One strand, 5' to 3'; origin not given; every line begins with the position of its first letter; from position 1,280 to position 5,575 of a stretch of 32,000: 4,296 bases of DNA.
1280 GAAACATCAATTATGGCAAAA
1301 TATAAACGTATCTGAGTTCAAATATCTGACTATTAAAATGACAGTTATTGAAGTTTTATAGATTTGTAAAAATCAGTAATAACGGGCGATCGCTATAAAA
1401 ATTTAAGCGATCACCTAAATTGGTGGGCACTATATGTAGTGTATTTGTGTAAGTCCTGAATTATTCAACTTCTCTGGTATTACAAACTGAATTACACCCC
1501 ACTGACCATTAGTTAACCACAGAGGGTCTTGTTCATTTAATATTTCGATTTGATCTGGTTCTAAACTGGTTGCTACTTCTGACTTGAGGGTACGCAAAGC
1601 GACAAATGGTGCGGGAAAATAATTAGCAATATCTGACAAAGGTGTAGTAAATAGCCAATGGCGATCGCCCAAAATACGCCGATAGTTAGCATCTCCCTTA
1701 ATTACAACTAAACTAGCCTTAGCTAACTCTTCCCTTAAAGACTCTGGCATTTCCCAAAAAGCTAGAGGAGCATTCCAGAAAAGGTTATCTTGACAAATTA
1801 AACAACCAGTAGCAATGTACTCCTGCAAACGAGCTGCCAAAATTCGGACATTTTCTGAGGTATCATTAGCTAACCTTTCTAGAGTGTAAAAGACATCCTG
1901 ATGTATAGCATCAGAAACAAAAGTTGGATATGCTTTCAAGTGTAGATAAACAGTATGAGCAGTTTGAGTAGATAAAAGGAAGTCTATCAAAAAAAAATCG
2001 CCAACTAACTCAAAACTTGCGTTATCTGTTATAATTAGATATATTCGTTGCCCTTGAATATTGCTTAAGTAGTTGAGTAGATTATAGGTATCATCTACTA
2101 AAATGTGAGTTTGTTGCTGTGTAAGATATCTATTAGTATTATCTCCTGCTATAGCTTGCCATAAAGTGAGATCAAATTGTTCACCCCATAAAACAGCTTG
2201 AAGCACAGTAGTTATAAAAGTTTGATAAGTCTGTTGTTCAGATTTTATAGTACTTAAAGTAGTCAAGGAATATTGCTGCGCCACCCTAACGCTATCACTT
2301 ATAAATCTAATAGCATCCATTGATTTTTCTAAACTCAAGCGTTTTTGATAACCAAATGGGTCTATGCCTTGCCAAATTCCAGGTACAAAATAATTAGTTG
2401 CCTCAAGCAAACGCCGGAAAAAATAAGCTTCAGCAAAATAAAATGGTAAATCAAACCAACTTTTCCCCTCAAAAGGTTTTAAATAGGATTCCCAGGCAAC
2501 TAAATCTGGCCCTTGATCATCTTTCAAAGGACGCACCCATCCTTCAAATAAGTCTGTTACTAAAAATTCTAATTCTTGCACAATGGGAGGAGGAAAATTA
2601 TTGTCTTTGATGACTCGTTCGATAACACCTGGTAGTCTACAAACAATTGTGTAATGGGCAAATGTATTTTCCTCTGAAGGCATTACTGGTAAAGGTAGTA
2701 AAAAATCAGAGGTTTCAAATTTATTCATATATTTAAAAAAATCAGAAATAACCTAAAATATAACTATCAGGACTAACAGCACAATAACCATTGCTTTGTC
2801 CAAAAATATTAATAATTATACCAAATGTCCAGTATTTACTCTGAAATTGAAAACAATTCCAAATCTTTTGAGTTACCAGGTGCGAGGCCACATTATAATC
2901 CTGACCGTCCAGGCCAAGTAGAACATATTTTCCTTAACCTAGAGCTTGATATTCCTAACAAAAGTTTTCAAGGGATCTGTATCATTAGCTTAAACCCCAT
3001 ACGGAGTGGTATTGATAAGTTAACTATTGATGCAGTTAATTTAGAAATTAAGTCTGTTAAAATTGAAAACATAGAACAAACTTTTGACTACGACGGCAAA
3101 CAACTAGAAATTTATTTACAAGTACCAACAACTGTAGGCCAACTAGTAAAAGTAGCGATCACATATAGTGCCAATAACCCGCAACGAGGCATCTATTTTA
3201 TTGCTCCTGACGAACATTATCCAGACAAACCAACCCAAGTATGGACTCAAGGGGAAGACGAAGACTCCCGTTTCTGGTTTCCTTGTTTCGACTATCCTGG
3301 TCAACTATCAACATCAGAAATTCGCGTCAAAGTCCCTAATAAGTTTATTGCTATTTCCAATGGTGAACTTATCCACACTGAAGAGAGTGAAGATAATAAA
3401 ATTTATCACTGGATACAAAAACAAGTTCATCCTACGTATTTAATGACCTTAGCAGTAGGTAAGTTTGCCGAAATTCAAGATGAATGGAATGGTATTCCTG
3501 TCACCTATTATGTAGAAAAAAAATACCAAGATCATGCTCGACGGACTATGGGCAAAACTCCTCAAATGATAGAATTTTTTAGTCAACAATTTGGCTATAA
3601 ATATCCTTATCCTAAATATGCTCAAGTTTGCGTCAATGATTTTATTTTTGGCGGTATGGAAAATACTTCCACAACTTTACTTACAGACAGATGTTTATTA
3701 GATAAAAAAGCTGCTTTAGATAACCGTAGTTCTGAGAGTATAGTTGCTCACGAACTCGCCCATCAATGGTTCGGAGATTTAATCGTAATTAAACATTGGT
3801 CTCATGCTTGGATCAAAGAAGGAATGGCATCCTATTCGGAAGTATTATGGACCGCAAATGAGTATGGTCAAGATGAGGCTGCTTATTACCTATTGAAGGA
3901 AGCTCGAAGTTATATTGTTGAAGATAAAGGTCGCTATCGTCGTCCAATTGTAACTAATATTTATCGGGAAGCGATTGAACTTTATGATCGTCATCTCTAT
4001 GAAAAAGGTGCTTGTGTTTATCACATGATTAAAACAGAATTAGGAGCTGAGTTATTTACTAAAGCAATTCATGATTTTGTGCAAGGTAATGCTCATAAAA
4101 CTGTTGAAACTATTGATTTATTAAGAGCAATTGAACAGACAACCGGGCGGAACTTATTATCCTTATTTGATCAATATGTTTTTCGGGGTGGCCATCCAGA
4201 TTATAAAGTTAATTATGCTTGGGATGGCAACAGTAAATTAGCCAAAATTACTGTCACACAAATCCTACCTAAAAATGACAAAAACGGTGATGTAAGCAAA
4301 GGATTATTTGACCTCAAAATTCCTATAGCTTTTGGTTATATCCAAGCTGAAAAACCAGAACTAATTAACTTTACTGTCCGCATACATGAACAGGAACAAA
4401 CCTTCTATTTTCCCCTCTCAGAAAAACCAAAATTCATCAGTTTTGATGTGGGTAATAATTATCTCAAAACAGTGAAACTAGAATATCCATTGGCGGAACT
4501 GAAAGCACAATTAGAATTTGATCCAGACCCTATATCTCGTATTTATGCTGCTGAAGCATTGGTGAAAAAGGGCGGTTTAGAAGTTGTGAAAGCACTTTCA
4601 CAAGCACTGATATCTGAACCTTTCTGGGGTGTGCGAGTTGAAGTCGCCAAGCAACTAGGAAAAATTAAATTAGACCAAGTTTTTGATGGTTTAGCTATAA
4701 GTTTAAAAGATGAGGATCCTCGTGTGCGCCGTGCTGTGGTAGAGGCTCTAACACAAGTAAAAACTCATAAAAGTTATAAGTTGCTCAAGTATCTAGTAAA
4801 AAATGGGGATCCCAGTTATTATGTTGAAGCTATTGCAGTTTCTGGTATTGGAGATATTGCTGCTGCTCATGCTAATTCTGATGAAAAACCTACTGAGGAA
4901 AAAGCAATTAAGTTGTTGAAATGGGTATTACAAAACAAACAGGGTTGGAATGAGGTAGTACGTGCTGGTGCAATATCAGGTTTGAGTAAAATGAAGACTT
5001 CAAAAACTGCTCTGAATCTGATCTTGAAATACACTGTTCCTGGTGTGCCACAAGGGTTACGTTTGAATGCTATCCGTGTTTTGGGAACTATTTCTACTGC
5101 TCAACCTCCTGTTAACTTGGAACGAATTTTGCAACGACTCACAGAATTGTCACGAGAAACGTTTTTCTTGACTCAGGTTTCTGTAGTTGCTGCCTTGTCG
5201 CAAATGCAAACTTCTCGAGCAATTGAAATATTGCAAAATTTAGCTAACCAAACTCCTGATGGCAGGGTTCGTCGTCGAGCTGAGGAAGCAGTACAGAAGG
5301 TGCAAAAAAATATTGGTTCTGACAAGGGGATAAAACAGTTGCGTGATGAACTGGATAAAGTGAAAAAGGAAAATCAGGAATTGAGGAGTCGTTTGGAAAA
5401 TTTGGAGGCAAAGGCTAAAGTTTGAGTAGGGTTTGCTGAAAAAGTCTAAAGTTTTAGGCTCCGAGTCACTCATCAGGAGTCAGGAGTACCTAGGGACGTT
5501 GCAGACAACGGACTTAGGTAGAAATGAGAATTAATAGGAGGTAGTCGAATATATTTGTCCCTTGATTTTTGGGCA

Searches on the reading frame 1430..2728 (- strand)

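Call 9: search_protein_families(library=pfam, proteins=[window:1430-2728:-])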
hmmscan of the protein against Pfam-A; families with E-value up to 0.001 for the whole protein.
window:1430-2728:- (432 aa): 1 family
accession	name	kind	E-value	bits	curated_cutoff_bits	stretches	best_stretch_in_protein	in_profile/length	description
PF01937.24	ARMT1-like_dom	-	5.1e-72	243.1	25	1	28-392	2-306/311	Damage-control phosphatase ARMT1-like domain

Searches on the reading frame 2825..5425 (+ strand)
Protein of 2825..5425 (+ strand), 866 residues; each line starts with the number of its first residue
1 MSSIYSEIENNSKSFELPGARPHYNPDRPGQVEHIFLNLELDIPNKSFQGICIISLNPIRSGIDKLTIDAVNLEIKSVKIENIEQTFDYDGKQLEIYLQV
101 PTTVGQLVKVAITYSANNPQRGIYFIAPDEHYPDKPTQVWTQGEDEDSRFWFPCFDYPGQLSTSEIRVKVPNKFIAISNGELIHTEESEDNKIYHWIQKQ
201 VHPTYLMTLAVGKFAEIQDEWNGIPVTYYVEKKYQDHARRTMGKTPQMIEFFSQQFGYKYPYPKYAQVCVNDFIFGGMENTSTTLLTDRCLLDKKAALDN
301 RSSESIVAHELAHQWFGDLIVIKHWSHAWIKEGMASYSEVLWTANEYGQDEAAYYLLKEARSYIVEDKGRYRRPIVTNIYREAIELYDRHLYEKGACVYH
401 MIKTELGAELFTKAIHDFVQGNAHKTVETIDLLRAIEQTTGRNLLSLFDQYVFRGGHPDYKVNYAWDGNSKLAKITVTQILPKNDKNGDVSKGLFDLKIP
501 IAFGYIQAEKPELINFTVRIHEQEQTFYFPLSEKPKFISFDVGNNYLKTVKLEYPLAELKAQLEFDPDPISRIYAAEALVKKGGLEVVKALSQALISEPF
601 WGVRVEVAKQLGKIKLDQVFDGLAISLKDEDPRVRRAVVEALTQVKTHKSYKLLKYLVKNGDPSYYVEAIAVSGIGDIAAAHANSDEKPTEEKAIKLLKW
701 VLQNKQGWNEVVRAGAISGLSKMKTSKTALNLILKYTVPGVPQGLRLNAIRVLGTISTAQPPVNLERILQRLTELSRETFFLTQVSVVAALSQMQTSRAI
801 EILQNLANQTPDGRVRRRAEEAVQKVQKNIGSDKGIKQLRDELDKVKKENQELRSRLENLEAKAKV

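Call 9: search_protein_families(library=pfam, proteins=[window:2825-5425:+])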
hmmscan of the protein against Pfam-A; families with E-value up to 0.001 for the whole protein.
window:2825-5425:+ (866 aa): 6 families
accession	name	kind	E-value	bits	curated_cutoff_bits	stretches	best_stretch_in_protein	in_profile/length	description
PF01433.26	Peptidase_M1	-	5.9e-57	193.2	27.7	1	242-451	3-218/218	Peptidase family M1 domain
PF17900.6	Peptidase_M1_N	-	2.1e-31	109.9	25.8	1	23-206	4-186/186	Peptidase M1 N-terminal domain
PF13646.12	HEAT_2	-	2.2e-31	108.4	27.7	3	589-670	2-83/88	HEAT repeats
PF03130.22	HEAT_PBS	-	1.1e-08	35.1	20.9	0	785-808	3-26/27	PBS lyase HEAT-like repeat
PF02985.28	HEAT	-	6.1e-06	26.5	23.5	0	623-645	5-27/31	HEAT repeat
PF11940.14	DUF3458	-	0.00024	21.9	28.6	1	456-539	1-81/95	Domain of unknown function (DUF3458) Ig-like fold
